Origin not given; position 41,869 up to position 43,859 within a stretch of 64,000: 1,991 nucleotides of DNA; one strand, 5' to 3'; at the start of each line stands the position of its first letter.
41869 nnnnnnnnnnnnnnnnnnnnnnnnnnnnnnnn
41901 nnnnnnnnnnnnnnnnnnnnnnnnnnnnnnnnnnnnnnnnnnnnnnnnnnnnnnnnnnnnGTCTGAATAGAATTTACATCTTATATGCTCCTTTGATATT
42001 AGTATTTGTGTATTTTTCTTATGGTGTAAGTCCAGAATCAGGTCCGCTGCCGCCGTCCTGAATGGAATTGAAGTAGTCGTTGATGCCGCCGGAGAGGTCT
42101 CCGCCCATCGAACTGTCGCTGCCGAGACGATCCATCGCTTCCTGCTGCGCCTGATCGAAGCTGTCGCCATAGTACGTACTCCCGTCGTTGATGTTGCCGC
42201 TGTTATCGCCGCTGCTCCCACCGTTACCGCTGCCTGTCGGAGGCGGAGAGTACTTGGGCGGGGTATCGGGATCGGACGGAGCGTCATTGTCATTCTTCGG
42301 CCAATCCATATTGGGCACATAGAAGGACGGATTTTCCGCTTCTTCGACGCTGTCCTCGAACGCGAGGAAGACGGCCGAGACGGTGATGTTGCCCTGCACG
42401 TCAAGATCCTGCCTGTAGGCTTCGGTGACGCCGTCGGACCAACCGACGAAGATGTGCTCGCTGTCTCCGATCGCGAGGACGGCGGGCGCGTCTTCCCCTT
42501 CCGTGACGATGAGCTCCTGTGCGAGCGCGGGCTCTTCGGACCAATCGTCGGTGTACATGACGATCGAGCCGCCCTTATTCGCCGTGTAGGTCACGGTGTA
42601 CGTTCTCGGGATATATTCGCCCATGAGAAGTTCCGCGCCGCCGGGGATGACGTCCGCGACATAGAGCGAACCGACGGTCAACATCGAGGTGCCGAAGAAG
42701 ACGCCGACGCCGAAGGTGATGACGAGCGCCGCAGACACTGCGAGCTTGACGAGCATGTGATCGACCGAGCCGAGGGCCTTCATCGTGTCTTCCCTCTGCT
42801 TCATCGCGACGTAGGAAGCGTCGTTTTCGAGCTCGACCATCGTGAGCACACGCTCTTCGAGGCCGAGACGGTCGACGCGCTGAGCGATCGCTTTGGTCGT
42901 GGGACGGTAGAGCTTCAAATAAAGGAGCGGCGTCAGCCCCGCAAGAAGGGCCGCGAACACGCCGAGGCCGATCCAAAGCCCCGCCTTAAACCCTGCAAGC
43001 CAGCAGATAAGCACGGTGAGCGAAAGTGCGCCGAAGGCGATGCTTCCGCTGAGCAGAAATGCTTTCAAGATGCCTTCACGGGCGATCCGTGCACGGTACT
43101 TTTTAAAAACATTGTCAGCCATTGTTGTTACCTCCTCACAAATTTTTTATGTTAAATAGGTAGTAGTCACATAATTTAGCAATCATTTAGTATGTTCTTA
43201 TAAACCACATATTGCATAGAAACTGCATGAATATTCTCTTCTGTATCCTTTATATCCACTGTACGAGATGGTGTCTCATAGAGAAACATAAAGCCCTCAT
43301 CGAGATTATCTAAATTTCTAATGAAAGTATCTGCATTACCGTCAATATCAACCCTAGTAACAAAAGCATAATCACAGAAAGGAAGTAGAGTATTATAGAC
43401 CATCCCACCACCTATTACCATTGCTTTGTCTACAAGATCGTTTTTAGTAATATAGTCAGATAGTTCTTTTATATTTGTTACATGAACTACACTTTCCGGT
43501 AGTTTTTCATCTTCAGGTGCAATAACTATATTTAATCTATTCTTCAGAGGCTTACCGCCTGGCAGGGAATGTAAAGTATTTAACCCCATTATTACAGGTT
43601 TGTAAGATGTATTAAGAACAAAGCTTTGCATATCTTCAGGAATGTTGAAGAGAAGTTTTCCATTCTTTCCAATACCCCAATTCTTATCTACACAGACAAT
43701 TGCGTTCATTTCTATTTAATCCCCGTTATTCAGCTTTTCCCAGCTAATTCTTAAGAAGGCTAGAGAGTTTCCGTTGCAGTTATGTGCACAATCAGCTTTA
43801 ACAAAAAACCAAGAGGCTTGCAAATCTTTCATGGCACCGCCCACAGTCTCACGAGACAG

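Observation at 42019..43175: A roughly 60% GC membrane-protein gene embedded in 35% GC phage DNA, abutting the IS607 right end but driven by a phage-type upstream motif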

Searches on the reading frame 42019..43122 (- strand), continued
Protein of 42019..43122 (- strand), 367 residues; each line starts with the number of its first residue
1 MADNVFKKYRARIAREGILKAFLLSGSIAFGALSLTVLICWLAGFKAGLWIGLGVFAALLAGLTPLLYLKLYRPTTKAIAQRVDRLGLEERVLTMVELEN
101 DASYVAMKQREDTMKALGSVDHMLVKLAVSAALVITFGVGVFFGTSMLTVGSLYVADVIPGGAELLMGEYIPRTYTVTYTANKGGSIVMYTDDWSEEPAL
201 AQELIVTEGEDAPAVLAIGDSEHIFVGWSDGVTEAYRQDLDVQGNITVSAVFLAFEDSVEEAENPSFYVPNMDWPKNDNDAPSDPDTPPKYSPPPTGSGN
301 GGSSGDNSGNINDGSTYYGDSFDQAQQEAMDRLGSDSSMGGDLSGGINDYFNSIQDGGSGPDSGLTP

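Call 67: fold_search(model_id=the predicted structure, library=pdb)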
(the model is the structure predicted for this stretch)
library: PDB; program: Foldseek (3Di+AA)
matches with E <= 10: 281; with E <= 0.001: 0
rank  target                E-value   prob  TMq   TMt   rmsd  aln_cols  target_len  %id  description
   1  9k1u_B                1.1e-01  0.80  0.13  0.44   7.7        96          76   11  crystal structure of Rtks and Ppka complex (released 2025-10-22)
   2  8rz8_A                1.6e-01  0.14  0.15  0.11  20.9       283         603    9  MutSbeta-ATPgS with straight MSH2 clamp (released 2024-11-13)
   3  9sv3_E                2.0e-01  0.89  0.16  0.34   6.1        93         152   11  Local refinement of EloB/EloC/VHL/CV2a/14-3-3zeta/ERa from pose 1 (released 2025-12-03)
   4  8bb5_C                2.1e-01  0.72  0.15  0.30   7.8        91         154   11  Structure of human WDR5 and pVHL:ElonginC:ElonginB bound to PROTAC with Aryl linker (released 2022-11-09)
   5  4bug_B                3.2e-01  0.18  0.11  0.10  10.8       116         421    9  Pilus-presented adhesin, Spy0125 (Cpa), Cys426Ala mutant (released 2013-10-09)
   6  7jto_L                3.4e-01  0.60  0.15  0.32   7.8        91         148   11  Crystal structure of Protac MS33 in complex with the WD repeat-containing protein 5 and pVHL:ElonginC:ElonginB (released 2021-10-06)
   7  6d10_MODEL_1_A        3.4e-01  0.18  0.12  0.29   8.7        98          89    8  CS-rosetta determined structures of the C-terminal domain of AlgF from P. aeruginosa (released 2019-04-17)
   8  9snq_I                3.6e-01  0.60  0.15  0.32   7.2        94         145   12  VHL/Elongin B/Elongin C complex with compound 61 (released 2026-04-01)
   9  3zun_L                3.6e-01  0.54  0.14  0.31   6.9        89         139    8  pVHL54-213-EloB-EloC complex_(2S,4R)-4-hydroxy-1-(2-(3-methylisoxazol- 5-yl)acetyl)-N-(4-nitrobenzyl)pyrrolidine-2-car (released 2012-07-25)
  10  9eqj_F                3.6e-01  0.51  0.15  0.31  10.8        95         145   12  Crystal structure of pVHL:EloB:EloC in complex with MP-1-39 (released 2024-08-28)
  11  9hyb_C                3.8e-01  0.63  0.16  0.33   6.4        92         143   11  CRYSTAL STRUCTURE OF THE SMARCA2-VCB-COMPLEX WITH PROTAC P3 (released 2025-11-12)
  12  4bug_A                3.8e-01  0.16  0.11  0.10  10.8       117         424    9  Pilus-presented adhesin, Spy0125 (Cpa), Cys426Ala mutant (released 2013-10-09)
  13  6gmq_C                4.0e-01  0.51  0.14  0.31   7.4        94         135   10  pVHL:EloB:EloC in complex with (4-(1H-pyrrol-1-yl)phenyl)methanol (released 2018-08-22)
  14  7rto_B                4.2e-01  0.10  0.11  0.11  32.1       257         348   10  Cryo-EM structure of bluetongue virus capsid protein VP5 at low endosomal pH intermediate state 2 (released 2021-11-03)
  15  6bvb_V                4.5e-01  0.41  0.14  0.29   7.7        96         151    6  Crystal structure of HIF-2alpha-pVHL-elongin B-elongin C (released 2018-08-01)
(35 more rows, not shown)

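Call 77: list_cluster_members(proteins=[window:42019-43122:-, P0121, P0001, P0002, P0004, P0005])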
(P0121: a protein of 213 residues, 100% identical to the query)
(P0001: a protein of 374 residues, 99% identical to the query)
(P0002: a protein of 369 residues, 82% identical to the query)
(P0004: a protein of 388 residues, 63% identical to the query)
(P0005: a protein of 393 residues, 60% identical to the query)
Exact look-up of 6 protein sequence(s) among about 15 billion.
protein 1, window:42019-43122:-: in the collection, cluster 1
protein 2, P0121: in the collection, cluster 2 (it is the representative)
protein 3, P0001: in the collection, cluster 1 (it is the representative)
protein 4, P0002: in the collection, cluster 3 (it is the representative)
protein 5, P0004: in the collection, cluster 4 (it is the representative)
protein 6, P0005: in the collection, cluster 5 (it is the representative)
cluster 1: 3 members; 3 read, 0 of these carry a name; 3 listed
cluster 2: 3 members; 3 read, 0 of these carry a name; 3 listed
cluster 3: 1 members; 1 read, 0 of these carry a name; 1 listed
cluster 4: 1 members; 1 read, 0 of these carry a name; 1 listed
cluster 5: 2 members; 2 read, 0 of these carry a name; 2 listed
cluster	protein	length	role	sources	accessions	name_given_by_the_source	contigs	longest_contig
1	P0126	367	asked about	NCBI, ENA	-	-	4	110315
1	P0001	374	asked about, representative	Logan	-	-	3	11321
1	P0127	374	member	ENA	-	-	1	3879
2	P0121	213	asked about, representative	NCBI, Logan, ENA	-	-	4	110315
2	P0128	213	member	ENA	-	-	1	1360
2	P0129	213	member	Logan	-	-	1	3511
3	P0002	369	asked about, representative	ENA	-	-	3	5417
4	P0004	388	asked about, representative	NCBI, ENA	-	-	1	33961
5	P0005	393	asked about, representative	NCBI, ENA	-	-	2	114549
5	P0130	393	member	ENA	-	-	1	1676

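Call 78: find_encoding_contigs(protein=P0127, flank=5000, max_places=4)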
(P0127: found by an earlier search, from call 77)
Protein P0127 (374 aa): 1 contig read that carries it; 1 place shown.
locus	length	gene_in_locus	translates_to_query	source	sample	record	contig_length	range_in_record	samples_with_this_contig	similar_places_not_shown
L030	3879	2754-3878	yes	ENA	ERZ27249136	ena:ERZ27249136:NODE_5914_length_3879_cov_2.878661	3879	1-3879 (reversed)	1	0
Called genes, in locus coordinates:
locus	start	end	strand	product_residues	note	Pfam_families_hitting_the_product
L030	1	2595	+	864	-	?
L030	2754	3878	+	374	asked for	?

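Call 81: find_encoding_contigs(protein=P0129, flank=5000, max_places=4)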
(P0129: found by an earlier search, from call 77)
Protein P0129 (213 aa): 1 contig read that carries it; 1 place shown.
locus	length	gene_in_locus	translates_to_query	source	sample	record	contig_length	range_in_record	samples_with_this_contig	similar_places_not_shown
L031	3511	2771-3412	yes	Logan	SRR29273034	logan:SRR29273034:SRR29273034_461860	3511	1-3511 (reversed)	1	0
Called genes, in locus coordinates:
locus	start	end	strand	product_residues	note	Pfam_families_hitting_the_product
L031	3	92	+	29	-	?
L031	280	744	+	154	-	-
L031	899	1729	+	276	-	PF00303:Thymidylat_synt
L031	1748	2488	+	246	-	PF01555:N6_N4_Mtase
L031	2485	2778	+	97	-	-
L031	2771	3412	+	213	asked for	-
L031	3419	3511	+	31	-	?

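Call 86: search_protein_families(library=phrogs, proteins=[window:42019-43122:-], max_evalue=0.00001)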
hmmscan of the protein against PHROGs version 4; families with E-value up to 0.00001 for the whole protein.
window:42019-43122:- (367 aa): 0 families

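Call 95: fold_search(model_id=the predicted structure, library=viral)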
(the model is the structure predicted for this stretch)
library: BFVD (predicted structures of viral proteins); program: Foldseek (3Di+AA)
matches with E <= 10: 96; with E <= 0.001: 3
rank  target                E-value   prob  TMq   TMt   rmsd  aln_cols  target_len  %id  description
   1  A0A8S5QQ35            1.3e-04  1.00  0.19  0.18  21.2       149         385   18  Bacterial repeat domain-containing protein [Siphoviridae sp. ct6oU4]
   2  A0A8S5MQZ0            5.3e-04  1.00  0.18  0.24   6.0        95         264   18  Uncharacterized protein [Siphoviridae sp. ctqED62]
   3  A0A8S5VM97            5.9e-04  1.00  0.17  0.10   2.7        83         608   24  (no name in the UniProt tables at hand)
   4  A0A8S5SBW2            4.3e-03  1.00  0.15  0.16   5.1        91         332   25  Uncharacterized protein [Siphoviridae sp. ctJLl6]
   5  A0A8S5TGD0            5.5e-03  1.00  0.17  0.07   5.2        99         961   16  Ran-binding protein 10 SANDWICH, TRANSPORT PROTEIN, RAN-BINDING [Myoviridae sp. ctIty1]
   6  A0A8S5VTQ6            7.3e-03  1.00  0.17  0.17   3.5        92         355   17  (no name in the UniProt tables at hand)
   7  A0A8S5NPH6            9.7e-03  1.00  0.16  0.22   3.9        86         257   15  Uncharacterized protein [Myoviridae sp. ct2th6]
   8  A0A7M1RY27            1.4e-02  1.00  0.19  0.09   6.4       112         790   20  Bacterial repeat domain-containing protein [uncultured phage cr273_1]
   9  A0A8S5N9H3            4.3e-02  0.98  0.19  0.23  16.0       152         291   13  Uncharacterized protein (Fragment) [Siphoviridae sp. ctBmU27]
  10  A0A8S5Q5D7            7.1e-02  0.99  0.17  0.23   5.1       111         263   12  CHAP domain protein [Podoviridae sp. ctza028]
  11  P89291                8.0e-02  0.82  0.16  0.23   8.7       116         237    8  Viral enhancing factor homolog [Xestia c-nigrum granulosis virus]
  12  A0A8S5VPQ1            9.5e-02  0.23  0.13  0.09  32.2       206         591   14  (no name in the UniProt tables at hand)
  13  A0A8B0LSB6            1.3e-01  0.21  0.13  0.14  18.7       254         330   12  Nuclease [uncultured archaeal virus]
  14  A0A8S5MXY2            2.0e-01  0.44  0.12  0.13  17.6       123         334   12  INTERNALIN B BINDING, LEUCINE RICH REPEAT.2A [Siphoviridae sp. ctdxZ3]
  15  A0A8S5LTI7            2.5e-01  0.30  0.12  0.25  11.5        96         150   16  Uncharacterized protein [Siphoviridae sp. ctOIB27]
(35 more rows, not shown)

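Call 96: search_dna_similar(query=window:42019-43122:-, collection=phages, mode=protein, max_rows=10, max_evalue=0.001)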
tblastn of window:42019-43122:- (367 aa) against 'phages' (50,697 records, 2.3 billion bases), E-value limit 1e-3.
No match.

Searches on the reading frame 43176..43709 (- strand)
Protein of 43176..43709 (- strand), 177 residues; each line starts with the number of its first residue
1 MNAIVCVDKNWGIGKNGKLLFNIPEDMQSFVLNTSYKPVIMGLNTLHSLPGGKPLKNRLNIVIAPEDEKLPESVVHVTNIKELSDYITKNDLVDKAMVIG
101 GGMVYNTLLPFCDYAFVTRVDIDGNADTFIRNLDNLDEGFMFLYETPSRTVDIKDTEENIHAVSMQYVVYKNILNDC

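Call 5: search_protein_families(library=pfam, proteins=[window:43176-43709:-], max_evalue=0.01)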
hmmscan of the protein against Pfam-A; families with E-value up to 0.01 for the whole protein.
window:43176-43709:- (177 aa): 1 family
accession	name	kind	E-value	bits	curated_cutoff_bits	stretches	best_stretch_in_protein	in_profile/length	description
PF00186.24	DHFR_1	-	7.3e-30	104.2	25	1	2-135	3-131/159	Dihydrofolate reductase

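Call 13: find_encoding_contigs(protein=window:43176-43709:-, flank=10000, max_places=10)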
Protein window:43176-43709:- (177 aa): 9 contigs read that carry it; 5 places shown.
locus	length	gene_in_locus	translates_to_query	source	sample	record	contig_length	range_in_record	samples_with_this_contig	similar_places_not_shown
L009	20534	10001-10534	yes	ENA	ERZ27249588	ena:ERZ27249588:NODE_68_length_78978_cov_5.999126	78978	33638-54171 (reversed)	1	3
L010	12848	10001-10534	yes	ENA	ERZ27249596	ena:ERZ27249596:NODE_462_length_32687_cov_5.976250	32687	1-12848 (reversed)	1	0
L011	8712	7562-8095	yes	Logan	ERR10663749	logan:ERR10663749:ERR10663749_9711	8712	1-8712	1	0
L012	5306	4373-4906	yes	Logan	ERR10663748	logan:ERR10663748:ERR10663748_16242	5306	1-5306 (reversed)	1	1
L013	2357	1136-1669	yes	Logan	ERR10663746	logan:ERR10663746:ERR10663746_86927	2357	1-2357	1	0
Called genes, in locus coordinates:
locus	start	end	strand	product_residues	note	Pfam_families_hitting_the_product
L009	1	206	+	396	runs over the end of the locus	-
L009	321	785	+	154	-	-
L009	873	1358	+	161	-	-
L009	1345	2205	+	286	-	PF00149:Metallophos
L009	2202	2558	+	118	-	PF01844:HNH, PF14279:HNH_5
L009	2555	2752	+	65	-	-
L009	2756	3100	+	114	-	-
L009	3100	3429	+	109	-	-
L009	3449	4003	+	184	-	PF13521:AAA_28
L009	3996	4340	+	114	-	-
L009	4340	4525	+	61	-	-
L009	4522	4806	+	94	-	-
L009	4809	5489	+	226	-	PF01327:Pep_deformylase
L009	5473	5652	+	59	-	-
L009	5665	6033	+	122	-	-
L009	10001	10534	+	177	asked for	PF00186:DHFR_1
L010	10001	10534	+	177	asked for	PF00186:DHFR_1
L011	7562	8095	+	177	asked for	PF00186:DHFR_1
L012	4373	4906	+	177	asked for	PF00186:DHFR_1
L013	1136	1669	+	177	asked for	PF00186:DHFR_1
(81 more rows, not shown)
